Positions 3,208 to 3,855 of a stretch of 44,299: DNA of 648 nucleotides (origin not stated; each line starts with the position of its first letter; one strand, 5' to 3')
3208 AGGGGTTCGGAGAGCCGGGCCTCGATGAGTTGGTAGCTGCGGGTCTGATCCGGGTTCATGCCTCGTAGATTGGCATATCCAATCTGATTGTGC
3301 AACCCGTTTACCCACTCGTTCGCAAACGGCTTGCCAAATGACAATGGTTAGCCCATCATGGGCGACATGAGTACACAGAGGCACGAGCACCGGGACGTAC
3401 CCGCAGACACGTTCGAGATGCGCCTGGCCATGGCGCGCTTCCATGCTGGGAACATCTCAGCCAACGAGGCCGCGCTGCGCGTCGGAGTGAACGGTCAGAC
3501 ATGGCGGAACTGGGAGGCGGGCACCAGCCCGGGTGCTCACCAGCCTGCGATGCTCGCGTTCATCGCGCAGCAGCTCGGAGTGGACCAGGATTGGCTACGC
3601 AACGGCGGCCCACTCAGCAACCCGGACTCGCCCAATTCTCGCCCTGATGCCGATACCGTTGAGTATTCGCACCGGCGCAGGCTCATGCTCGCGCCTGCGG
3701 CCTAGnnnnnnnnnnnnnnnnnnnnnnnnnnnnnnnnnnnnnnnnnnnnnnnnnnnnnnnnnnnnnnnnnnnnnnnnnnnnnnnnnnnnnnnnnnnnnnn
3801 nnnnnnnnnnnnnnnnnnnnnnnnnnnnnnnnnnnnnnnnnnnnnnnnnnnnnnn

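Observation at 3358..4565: Repressor and integrase both end in ssrA-like Ala-Ala tags and abut each other: candidate integration-dependent immunity switch with attP inside the repressor gene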

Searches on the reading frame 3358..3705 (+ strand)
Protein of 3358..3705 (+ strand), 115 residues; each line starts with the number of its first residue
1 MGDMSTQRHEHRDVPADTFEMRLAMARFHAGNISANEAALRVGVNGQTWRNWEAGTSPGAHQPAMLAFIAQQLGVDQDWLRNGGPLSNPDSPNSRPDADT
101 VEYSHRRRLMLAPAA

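Call 5: search_protein_families(library=pfam, proteins=[window:3358-3705:+], max_evalue=0.01)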
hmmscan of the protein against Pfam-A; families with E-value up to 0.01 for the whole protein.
window:3358-3705:+ (115 aa): 2 families
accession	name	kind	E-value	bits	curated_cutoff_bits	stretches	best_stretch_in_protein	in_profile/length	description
PF12844.13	HTH_19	-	5.9e-05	23.3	30.2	1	32-82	12-60/64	Helix-turn-helix domain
PF13560.12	HTH_31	-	0.0012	19.6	27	1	22-78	5-59/64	Helix-turn-helix domain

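Call 8: search_dna_similar(query=window:3358-3705:+, collection=phages, mode=protein, max_rows=40, max_evalue=0.001)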
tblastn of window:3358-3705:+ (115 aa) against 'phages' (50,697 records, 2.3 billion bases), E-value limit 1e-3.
Records with a match: 18; places in all: 18; records where one place covers at least 80% of the query: 8.
Best place of each record, by identity: <60% 18.
By first word of the organism name: Gordonia 14; Arthrobacter 4.
By host as written in the record: Gordonia terrae 3612 14; Arthrobacter globiformis B-2979 4.
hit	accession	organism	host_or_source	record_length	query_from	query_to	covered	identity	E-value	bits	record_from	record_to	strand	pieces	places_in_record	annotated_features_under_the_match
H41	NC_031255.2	Gordonia phage Schnabeltier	Gordonia terrae 3612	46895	4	111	94%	35.1%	5e-6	49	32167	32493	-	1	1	40: transcriptional repressor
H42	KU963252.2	Gordonia phage Schnabeltier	Gordonia terrae 3612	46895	4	111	94%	35.1%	5e-6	49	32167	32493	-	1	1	40: immunity repressor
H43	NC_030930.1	Gordonia phage Bowser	Gordonia terrae 3612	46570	4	111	94%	35.1%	6e-5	46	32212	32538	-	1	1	40: transcriptional repressor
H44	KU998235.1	Gordonia phage Bowser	Gordonia terrae 3612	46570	4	111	94%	35.1%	6e-5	46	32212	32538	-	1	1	40: immunity repressor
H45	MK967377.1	Gordonia phage MagicMan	Gordonia terrae 3612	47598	4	111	94%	34.2%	7e-6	49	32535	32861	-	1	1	40: immunity repressor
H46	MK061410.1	Gordonia phage Eyes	Gordonia terrae 3612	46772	4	111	94%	34.2%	8e-6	49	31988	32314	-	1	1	38: immunity repressor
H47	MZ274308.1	Arthrobacter phage Popper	Arthrobacter globiformis B-2979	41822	3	95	81%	36.5%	8e-7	51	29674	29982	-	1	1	41: Cro protein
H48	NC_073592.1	Arthrobacter phage Popper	Arthrobacter globiformis B-2979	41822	3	95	81%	36.5%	8e-7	51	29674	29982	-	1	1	41: Cro protein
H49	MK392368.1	Arthrobacter phage Elesar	Arthrobacter globiformis B-2979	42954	1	83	72%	37.6%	5e-6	49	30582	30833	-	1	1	37: helix-turn-helix DNA-binding protein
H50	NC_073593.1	Arthrobacter phage Elesar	Arthrobacter globiformis B-2979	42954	1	83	72%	37.6%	5e-6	49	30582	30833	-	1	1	37: helix-turn-helix DNA-binding protein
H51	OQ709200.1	Gordonia phage Tarzan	Gordonia terrae 3612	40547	15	86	63%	40.0%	5e-4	44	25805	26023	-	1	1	32: immunity repressor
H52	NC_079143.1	Gordonia phage Tarzan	Gordonia terrae 3612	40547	15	86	63%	40.0%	5e-4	44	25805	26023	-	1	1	32: immunity repressor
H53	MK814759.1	Gordonia phage Reyja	Gordonia terrae 3612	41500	15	86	63%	40.0%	9e-4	43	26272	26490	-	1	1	32: immunity repressor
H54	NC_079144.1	Gordonia phage Reyja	Gordonia terrae 3612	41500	15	86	63%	40.0%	9e-4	43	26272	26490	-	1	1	32: immunity repressor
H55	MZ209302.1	Gordonia phage Jojo24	Gordonia terrae 3612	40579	15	86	63%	38.7%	7e-4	43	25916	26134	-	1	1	31: immunity repressor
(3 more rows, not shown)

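Call 12: find_homologous_proteins(query=window:3358-3705:+, max_evalue=0.001)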
Query window:3358-3705:+ (115 aa): 24 proteins with E <= 0.001 among 28 candidates.
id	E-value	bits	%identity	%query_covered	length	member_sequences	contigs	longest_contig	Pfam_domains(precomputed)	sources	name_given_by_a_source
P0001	2.9e-72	258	100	100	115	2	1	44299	-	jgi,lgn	-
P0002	1.7e-48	182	77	93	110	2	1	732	-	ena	-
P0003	3.9e-46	174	80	85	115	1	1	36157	PF12844.14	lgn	-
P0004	1.5e-43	166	73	90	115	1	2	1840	-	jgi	-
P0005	1.6e-43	165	86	77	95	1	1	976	-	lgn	-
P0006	3.5e-42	161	70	100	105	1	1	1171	-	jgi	-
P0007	5.8e-42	160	84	75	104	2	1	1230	-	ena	-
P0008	1.2e-41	159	79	78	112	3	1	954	-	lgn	-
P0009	8.2e-38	147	73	78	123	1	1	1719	PF12844.14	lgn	-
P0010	1.3e-37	146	70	86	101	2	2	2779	-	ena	-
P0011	4.4e-37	145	76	75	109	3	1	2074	-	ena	-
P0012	3.1e-36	142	66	89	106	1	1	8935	-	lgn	-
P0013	2.1e-34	136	60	95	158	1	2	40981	-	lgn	-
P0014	6.3e-34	135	73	74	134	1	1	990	-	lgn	-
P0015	9.1e-34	134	73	71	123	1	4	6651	-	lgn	-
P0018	1.8e-31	127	71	68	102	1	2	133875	PF13560.13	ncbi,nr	ncbi:uncharacterized protein PD653_4135 [Nocardioides sp. PD653]|nr:uncharacterized protein PD653B2_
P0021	3.7e-30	122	64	80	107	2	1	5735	PF13560.13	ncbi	-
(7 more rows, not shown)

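Call 15: find_encoding_contigs(protein=P0003, flank=10000, max_places=3)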
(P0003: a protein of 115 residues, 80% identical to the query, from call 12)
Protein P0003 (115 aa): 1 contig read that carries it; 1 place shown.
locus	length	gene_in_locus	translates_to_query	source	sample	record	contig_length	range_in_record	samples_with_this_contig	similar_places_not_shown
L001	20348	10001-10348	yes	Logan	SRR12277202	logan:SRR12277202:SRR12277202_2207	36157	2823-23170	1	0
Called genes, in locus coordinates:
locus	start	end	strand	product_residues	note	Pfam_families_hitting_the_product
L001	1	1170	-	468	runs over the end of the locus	PF13481:AAA_25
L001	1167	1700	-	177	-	-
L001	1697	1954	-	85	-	-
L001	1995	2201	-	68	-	-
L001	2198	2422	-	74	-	-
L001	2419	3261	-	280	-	PF10065:DUF2303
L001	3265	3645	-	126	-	PF27127:YfdP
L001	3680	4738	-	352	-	PF13560:HTH_31 (faint)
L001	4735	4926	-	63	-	-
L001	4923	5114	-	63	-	-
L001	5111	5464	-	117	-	-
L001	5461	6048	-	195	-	PF13392:HNH_3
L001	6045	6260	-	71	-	-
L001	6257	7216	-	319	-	-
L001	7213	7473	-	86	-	PF24043:DUF7352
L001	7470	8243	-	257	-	-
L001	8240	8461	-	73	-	-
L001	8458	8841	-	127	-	-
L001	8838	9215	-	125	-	-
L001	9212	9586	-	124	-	-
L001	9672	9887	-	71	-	-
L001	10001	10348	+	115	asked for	PF12844:HTH_19 (weak)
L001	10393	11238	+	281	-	PF00589:Phage_integrase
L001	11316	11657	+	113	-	-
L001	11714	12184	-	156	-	-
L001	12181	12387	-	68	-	PF16945:Phage_r1t_holin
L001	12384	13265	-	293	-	-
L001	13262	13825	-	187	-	PF13091:PLDc_2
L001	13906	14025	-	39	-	-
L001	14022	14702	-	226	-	-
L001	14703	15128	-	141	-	-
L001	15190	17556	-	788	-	PF02018:CBM_4_9, PF13385:Laminin_G_3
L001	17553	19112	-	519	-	PF10145:PhageMin_Tail (weak)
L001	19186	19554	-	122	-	-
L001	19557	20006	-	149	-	-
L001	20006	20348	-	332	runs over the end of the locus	PF18906:Phage_tube_2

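Call 16: find_encoding_contigs(protein=P0018, flank=10000, max_places=3)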
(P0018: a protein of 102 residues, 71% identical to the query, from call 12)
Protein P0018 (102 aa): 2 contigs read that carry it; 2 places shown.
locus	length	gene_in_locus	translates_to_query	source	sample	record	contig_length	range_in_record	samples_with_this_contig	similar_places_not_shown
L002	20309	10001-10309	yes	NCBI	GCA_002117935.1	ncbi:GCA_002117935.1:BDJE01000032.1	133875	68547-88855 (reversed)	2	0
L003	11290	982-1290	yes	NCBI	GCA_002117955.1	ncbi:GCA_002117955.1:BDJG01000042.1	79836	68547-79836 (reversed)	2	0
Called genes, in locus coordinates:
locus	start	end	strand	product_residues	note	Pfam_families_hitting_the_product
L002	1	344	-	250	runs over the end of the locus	-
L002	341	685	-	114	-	-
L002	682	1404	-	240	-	-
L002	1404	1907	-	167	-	PF05866:RusA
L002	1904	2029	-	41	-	-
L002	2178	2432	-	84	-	-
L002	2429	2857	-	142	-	-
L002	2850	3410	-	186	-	-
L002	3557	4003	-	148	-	-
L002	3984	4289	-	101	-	-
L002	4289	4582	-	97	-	-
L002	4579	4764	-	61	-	-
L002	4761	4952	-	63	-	-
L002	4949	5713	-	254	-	PF00929:RNase_T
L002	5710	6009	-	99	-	-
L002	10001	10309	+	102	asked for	PF13560:HTH_31 (faint)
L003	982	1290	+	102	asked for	PF13560:HTH_31 (faint)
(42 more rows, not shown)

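Call 20: find_encoding_contigs(protein=P0005, flank=5000, max_places=3)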
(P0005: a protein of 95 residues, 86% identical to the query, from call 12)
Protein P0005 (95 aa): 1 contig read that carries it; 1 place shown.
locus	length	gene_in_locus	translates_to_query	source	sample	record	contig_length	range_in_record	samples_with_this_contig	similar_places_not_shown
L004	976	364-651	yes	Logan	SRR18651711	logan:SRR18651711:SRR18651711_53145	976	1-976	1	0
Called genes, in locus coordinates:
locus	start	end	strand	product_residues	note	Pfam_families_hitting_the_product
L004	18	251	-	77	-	-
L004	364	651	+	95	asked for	-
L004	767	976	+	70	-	?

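Call 21: find_encoding_contigs(protein=P0004, flank=5000, max_places=3)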
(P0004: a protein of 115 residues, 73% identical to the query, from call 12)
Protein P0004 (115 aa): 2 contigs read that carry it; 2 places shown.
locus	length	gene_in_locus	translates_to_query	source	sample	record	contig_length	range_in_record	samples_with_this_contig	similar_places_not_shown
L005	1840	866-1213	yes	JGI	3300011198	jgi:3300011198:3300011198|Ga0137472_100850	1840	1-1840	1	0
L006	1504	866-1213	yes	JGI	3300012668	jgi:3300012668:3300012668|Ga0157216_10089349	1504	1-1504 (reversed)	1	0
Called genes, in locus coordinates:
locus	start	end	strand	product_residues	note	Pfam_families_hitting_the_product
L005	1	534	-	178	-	?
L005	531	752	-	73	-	-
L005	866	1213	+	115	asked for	-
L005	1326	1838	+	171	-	?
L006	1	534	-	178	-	?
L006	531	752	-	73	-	-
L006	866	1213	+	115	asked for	-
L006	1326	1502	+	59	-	?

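Call 22: find_encoding_contigs(protein=P0006, flank=5000, max_places=3)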
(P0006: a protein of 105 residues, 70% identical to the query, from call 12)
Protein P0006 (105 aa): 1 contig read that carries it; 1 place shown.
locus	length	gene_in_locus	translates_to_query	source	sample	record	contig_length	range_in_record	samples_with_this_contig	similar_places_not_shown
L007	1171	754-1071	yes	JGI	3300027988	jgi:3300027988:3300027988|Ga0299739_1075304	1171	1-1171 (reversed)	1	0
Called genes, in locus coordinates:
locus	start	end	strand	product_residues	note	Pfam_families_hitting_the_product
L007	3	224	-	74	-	?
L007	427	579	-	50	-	-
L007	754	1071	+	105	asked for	-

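Call 25: find_related_loci(query=A1, collection=genome_contigs, flank=10000)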
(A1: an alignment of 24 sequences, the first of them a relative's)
Query A1 (115 aa) in genome_contigs; peptide patterns used: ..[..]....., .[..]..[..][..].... (x = any residue, [..] = any of these).
17 stretches matched a pattern; 2 encode a relative of the query (tblastn E <= 1e-3); 2 distinct loci.
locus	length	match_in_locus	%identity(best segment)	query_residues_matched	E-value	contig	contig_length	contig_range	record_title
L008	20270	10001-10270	64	4-93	1e-36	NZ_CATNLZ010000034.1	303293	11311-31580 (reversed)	Nocardioides sp. T2.26MG-1 isolate Nocardioides_assembly gnl_Prokka_scaffold_6, whole genome shotgun sequence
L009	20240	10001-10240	70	2-81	8e-35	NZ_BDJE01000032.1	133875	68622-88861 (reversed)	Nocardioides sp. PD653-B2, whole genome shotgun sequence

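Call 29: find_related_loci(query=A1, collection=viral_contigs, flank=6000)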
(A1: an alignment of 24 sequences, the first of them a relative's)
Query A1 (115 aa) in viral_contigs; peptide patterns used: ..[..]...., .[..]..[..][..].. (x = any residue, [..] = any of these).
48 stretches matched a pattern; 2 encode a relative of the query (tblastn E <= 1e-3); 2 distinct loci.
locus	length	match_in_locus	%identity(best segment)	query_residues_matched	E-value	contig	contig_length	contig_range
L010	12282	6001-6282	93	1-94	1e-56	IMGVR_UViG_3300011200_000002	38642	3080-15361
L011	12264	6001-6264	67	1-89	3e-37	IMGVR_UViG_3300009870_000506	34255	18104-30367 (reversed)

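Call 33: find_encoding_contigs(protein=P0021, flank=6000, max_places=3)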
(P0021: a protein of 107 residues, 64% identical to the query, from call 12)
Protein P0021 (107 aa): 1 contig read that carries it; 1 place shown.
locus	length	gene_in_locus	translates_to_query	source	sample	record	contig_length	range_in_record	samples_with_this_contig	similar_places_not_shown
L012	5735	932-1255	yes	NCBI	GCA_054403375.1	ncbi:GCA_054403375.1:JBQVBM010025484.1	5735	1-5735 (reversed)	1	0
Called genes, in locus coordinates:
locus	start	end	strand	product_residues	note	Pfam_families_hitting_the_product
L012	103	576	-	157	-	-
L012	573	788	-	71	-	-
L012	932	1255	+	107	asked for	PF13560:HTH_31 (weak)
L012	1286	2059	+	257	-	PF00589:Phage_integrase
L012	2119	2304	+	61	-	PF10708:DUF2510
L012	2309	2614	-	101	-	-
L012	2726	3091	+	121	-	-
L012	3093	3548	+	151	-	-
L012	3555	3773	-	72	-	PF12728:HTH_17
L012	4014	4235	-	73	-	-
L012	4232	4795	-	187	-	-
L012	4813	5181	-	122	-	-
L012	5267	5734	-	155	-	?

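Call 39: find_homologous_proteins(query=L012:1286-2059:+, max_evalue=1e-40)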
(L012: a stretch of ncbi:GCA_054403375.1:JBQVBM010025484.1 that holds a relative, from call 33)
Query L012:1286-2059:+ (257 aa): 303 proteins with E <= 1e-40 among 1488 candidates; the best 120 are listed.
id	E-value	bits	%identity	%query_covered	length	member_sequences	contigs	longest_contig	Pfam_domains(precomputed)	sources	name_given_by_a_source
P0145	4.5e-174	595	100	100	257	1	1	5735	PF00589.28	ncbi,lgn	-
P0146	1.4e-139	482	81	100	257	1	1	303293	PF00589.28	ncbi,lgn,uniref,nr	ncbi:tyrosine-type recombinase/integrase [Nocardioides sp. T2.26MG-1]|uniref:tyrosine-type recombina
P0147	2.7e-139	481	81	100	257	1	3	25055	PF00589.28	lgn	-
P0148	3.1e-135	468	79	100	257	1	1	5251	PF00589.28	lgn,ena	-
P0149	1.1e-118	413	74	98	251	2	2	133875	PF00589.28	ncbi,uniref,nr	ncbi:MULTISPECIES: tyrosine-type recombinase/integrase [unclassified Nocardioides]|uniref:tyrosine-t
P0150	1.5e-118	413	71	100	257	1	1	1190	PF00589.28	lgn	-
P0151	5.3e-96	339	60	100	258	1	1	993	PF00589.28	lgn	-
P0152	1.3e-93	331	62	95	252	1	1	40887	PF00589.28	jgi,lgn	jgi:integrase/recombinase XerD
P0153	1.6e-90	321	58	99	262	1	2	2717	PF00589.28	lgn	-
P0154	1.9e-90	321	59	99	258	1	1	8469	PF00589.28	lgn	-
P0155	2.1e-90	321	60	100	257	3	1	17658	PF00589.28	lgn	-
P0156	1.3e-87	312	57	98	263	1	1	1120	PF00589.28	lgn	-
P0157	3.7e-87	310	57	99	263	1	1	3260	PF00589.28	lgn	-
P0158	7.5e-87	309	58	98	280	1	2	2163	PF00589.28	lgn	-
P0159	8.0e-86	306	56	100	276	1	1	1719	PF00589.28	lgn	-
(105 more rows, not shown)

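Call 40: find_encoding_contigs(protein=P0146, flank=8000, max_places=2)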
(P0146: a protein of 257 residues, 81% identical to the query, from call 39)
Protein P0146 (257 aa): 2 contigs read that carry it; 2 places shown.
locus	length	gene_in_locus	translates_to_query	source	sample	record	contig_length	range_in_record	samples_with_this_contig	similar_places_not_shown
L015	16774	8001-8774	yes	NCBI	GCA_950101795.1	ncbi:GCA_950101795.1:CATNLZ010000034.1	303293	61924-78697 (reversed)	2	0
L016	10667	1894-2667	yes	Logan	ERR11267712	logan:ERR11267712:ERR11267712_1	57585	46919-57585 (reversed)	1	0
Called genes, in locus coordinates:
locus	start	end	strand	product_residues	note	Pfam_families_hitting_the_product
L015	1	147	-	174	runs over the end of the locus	PF07681:DoxX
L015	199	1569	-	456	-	PF04542:Sigma70_r2, PF08281:Sigma70_r4_2 (weak), PF13490:zf-HC2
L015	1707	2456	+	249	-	-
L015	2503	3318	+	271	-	PF02586:SRAP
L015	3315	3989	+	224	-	PF20408:Abhydrolase_11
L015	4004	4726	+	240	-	PF04542:Sigma70_r2, PF22029:PhyR_sigma2 (weak), PF08281:Sigma70_r4_2, PF04545:Sigma70_r4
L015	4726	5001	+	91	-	PF13490:zf-HC2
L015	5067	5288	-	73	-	PF26427:HR_L37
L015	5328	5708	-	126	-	PF22636:FlK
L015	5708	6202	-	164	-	PF13302:Acetyltransf_3 (weak), PF00583:Acetyltransf_1, PF13673:Acetyltransf_10, PF13508:Acetyltransf_7, PF08445:FR47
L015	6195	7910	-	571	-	PF02776:TPP_enzyme_N, PF00205:TPP_enzyme_M, PF02775:TPP_enzyme_C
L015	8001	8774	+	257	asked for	PF00589:Phage_integrase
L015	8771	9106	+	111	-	-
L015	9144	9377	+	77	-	-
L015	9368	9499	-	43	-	-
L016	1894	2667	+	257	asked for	PF00589:Phage_integrase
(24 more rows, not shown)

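Call 41: find_encoding_contigs(protein=P0149, flank=8000, max_places=2)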
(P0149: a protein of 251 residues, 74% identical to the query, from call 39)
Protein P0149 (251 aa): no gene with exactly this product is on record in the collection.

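Call 70: get_annotated_region(hit=H43, flank=2500)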
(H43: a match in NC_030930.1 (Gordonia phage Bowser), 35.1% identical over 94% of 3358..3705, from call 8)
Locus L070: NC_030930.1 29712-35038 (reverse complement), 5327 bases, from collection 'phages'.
description: Gordonia phage Bowser, complete genome.
organism: Gordonia phage Bowser (NCBI taxid 1838063)
taxonomy: Viruses; Duplodnaviria; Heunggongvirae; Uroviricota; Caudoviricetes; Bowservirus; Bowservirus bowser
host: Gordonia terrae 3612; source: soil; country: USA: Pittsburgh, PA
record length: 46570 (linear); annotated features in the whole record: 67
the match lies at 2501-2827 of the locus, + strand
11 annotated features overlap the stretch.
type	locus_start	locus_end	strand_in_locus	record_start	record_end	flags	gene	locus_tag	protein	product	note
CDS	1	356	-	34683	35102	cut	47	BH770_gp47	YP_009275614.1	hypothetical protein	-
CDS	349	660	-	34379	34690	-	46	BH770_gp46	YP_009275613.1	hypothetical protein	-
CDS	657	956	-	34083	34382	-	45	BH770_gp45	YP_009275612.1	hypothetical protein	-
CDS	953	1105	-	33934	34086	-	44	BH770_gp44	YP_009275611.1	hypothetical protein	-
CDS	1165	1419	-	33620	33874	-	43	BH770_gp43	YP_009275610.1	hypothetical protein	-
CDS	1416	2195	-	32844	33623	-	42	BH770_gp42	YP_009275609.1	hypothetical protein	-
CDS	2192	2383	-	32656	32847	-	41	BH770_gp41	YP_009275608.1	MerR-like transcriptional regulator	-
CDS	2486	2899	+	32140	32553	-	40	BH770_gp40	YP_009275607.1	transcriptional repressor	-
CDS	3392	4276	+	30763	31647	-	39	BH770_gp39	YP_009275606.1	tyrosine integrase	integrase (Y-Int)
CDS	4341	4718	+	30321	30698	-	38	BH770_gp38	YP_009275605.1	hypothetical protein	-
CDS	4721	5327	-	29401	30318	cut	37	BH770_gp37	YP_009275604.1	tyrosine-type recombinase/integrase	integrase (Y-Int)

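Call 78: find_encoding_contigs(protein=P0013, flank=6000, max_places=2)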
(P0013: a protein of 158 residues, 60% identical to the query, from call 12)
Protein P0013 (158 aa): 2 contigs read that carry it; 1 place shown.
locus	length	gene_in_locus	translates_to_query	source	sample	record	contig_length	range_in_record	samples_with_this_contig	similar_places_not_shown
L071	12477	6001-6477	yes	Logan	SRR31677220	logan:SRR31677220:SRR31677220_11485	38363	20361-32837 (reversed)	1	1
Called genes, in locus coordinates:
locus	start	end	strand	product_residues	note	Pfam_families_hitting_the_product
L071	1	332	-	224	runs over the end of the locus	-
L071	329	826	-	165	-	-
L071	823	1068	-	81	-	-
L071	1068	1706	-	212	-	-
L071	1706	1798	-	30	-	-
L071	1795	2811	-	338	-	PF02195:ParB_N, PF17762:HTH_ParB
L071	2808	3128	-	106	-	-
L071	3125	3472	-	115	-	-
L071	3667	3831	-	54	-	-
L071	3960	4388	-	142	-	-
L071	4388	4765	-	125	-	-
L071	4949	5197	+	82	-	-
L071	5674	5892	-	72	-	-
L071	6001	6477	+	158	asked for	-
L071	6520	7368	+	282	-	PF00589:Phage_integrase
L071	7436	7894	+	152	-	-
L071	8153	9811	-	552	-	PF13385:Laminin_G_3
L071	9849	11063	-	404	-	-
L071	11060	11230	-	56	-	-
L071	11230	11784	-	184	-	-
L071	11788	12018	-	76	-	-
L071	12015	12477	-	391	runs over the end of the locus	PF01510:Amidase_2, PF01471:PG_binding_1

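Call 81: search_protein_families(library=pfam, proteins=[L008:9657-9887:-], max_evalue=1)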
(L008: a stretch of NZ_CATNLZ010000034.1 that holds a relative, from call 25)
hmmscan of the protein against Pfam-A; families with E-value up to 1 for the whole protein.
L008:9657-9887:- (76 aa): 1 family
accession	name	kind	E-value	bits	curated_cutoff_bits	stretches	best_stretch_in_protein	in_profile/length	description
PF01498.24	HTH_Tnp_Tc3_2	-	0.0037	17.9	31.5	1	21-56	2-36/72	Transposase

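Call 85: find_encoding_contigs(protein=P0001, flank=1000, max_places=3)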
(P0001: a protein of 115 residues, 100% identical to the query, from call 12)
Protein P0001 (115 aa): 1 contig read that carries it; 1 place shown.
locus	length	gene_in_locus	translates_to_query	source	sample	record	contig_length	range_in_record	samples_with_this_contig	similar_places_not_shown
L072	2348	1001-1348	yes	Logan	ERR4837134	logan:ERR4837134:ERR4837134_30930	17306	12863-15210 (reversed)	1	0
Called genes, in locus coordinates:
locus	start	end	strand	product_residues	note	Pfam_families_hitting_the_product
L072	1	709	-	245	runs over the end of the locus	-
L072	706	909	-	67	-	-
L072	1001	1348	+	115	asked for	-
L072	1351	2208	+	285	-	PF00589:Phage_integrase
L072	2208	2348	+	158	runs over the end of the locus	-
